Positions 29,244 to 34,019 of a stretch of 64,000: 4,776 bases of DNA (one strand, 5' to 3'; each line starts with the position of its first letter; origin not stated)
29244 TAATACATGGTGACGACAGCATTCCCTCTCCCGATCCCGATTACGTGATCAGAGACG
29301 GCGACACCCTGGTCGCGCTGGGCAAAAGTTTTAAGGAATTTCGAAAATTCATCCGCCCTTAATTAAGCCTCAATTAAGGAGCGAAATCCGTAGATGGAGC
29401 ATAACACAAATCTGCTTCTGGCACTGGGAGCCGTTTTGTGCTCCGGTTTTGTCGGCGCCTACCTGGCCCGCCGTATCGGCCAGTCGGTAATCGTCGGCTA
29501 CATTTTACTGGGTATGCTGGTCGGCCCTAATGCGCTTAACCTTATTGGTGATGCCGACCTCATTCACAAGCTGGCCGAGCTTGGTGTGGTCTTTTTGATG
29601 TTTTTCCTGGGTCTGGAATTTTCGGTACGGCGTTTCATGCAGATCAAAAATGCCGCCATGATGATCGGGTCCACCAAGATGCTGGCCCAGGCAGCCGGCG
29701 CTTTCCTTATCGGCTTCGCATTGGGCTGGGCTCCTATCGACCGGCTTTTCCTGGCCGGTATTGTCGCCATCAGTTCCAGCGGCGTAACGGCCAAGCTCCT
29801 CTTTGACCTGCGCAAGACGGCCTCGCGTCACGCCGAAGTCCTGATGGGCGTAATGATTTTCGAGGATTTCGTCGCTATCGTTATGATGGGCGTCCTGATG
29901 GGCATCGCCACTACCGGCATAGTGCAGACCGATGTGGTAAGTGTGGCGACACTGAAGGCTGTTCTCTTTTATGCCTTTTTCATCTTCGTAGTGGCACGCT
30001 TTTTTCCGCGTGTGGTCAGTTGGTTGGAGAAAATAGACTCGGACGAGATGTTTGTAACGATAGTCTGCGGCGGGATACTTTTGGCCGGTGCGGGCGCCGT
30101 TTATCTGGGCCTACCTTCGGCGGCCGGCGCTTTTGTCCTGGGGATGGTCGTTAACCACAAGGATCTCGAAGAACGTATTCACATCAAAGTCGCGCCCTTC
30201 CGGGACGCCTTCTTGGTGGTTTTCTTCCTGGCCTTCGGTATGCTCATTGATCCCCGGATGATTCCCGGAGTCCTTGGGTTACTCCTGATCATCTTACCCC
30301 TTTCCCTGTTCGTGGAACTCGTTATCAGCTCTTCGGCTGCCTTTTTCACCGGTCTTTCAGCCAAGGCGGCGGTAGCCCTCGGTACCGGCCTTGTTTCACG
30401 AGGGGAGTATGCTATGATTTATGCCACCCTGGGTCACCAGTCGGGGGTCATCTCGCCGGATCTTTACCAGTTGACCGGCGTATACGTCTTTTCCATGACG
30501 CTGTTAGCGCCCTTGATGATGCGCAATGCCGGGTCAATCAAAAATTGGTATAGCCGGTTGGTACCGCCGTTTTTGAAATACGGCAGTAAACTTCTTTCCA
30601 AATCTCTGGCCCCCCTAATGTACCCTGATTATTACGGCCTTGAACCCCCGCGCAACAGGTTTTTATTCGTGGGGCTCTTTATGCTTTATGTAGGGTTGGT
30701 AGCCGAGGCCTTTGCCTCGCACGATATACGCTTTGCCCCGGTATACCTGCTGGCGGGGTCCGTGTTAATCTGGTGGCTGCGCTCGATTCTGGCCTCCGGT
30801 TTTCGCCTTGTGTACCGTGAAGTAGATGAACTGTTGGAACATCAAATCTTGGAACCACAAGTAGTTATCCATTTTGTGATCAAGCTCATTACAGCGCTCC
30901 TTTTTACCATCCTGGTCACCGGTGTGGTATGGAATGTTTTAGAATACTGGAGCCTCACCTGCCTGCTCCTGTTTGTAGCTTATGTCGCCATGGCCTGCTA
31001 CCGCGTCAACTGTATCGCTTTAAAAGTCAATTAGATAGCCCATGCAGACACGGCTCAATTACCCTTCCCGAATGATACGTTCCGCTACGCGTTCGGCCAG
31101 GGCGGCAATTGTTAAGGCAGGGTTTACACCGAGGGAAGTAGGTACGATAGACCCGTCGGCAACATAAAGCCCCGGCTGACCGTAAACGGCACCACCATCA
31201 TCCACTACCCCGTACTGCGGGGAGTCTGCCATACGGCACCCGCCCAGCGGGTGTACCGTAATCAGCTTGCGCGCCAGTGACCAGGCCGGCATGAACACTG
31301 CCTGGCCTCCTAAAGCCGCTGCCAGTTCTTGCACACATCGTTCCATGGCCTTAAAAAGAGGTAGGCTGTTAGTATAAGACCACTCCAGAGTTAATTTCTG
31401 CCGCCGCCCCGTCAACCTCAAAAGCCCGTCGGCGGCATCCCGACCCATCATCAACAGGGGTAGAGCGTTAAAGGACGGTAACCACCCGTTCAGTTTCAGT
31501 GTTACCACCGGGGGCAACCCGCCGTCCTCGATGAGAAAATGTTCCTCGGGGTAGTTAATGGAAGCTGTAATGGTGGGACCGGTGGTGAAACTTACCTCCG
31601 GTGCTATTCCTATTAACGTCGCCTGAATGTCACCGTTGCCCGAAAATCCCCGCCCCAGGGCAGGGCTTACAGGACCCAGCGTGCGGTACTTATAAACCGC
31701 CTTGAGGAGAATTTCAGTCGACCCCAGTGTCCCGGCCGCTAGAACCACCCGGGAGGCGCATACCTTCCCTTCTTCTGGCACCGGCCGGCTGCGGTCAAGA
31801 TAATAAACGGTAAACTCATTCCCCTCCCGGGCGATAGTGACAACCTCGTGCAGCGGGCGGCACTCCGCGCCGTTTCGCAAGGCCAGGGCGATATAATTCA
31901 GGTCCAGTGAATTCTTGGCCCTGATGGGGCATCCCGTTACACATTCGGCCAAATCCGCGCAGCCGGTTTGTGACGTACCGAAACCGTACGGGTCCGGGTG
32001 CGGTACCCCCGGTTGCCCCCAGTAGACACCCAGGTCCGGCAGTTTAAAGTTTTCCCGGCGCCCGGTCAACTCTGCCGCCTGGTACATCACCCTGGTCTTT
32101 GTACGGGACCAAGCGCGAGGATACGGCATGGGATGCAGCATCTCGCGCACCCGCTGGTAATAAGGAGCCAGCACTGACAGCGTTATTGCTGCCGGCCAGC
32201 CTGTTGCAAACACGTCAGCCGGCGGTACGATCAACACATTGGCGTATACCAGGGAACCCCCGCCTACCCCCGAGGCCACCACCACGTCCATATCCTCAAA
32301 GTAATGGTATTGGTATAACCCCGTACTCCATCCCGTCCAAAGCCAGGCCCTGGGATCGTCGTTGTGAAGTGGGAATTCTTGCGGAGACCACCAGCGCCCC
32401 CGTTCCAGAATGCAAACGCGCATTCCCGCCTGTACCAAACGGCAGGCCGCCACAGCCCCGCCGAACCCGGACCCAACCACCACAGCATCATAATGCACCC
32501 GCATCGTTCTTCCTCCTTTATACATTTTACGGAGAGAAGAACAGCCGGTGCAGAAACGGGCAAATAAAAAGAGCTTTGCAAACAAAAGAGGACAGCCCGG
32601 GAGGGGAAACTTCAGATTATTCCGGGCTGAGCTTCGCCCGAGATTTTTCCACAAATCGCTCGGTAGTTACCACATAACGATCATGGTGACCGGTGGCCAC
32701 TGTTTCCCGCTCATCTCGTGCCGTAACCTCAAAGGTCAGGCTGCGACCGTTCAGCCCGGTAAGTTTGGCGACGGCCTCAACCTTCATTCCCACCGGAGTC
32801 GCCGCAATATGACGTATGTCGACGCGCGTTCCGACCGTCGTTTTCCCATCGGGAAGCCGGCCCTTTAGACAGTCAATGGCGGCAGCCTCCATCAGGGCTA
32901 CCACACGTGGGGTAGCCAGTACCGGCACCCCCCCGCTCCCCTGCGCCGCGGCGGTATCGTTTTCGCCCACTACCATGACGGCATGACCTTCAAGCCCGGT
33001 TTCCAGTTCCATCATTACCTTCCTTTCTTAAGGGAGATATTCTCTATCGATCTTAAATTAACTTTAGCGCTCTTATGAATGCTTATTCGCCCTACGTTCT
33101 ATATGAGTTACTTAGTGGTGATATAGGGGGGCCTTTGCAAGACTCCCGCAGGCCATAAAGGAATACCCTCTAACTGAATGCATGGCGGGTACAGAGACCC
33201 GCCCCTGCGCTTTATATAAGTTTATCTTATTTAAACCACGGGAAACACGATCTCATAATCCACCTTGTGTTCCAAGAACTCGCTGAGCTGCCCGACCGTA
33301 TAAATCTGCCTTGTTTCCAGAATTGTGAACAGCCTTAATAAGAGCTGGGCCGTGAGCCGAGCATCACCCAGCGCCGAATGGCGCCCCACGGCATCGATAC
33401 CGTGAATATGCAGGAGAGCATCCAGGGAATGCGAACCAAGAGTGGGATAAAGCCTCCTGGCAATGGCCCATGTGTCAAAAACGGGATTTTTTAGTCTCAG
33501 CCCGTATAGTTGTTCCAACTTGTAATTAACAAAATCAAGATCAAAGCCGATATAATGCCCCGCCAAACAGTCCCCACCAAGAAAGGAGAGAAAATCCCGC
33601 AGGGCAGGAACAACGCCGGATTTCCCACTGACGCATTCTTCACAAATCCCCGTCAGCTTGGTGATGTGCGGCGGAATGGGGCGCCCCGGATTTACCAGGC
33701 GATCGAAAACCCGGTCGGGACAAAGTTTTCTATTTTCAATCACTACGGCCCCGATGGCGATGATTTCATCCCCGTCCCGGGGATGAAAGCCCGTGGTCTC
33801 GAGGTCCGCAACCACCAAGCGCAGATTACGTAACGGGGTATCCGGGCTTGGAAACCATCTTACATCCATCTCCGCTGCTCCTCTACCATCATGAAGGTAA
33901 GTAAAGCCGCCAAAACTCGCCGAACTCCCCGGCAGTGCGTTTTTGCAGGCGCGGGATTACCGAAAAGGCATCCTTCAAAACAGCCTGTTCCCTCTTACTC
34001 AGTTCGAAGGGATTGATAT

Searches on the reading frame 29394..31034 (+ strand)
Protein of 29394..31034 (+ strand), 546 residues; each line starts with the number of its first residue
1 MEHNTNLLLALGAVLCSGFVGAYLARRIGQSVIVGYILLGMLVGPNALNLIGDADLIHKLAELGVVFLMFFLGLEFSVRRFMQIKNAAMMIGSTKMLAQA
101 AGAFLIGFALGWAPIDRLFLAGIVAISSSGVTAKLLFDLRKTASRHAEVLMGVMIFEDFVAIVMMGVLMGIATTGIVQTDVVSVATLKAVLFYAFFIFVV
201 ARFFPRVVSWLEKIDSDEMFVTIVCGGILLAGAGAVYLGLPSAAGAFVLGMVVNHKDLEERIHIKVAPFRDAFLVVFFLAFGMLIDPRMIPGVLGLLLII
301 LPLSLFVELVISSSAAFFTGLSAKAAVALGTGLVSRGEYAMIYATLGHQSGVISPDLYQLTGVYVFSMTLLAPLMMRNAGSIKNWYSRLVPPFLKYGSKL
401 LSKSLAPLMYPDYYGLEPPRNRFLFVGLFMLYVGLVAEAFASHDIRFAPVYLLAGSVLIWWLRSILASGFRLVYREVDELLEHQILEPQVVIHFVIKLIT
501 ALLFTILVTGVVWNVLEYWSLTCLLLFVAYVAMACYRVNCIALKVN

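Call 41: search_protein_families(library=pfam, proteins=[window:29394-31034:+], max_evalue=0.001)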
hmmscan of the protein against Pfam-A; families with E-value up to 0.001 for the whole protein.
window:29394-31034:+ (546 aa): 1 family
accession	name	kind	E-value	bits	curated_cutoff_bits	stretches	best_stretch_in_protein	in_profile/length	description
PF00999.27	Na_H_Exchanger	-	1.6e-53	182.3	26.2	1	19-375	5-373/375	Sodium/hydrogen exchanger, transmembrane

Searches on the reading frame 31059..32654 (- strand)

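Call 41: search_protein_families(library=pfam, proteins=[window:31059-32654:-], max_evalue=0.001)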
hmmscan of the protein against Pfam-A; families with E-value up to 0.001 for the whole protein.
window:31059-32654:- (531 aa): 6 families
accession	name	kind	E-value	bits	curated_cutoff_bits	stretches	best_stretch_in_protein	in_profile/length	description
PF05199.19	GMC_oxred_C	-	4.8e-18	66.5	24.6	1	466-520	85-139/139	GMC oxidoreductase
PF01266.30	DAO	-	3.8e-07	30.4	27.9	0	56-87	1-32/353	FAD dependent oxidoreductase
PF00890.30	FAD_binding_2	-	8.5e-06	25.6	20.4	1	56-86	1-31/414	FAD binding domain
PF00732.25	GMC_oxred_N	-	9.7e-06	26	23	0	230-318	109-199/218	GMC oxidoreductase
PF13450.12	NAD_binding_8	-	1.1e-05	26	21.9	1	59-86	1-28/68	NAD(P)-binding Rossmann-like domain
PF07992.20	Pyr_redox_2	-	0.00014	21.9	26.1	1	55-87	1-33/291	Pyridine nucleotide-disulphide oxidoreductase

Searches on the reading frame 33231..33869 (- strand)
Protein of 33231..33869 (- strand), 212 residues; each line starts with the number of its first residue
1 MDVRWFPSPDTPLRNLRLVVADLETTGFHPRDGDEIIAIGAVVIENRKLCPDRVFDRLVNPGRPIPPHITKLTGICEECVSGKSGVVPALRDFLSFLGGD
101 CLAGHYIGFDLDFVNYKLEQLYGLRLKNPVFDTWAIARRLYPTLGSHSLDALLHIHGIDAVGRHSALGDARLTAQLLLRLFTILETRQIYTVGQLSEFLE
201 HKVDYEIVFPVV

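Call 41: search_protein_families(library=pfam, proteins=[window:33231-33869:-], max_evalue=0.001)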
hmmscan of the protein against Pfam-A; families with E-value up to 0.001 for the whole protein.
window:33231-33869:- (212 aa): 1 family
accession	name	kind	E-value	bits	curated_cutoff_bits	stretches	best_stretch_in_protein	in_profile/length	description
PF00929.31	RNase_T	-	6.3e-33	115.1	24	1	19-177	1-164/164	Exonuclease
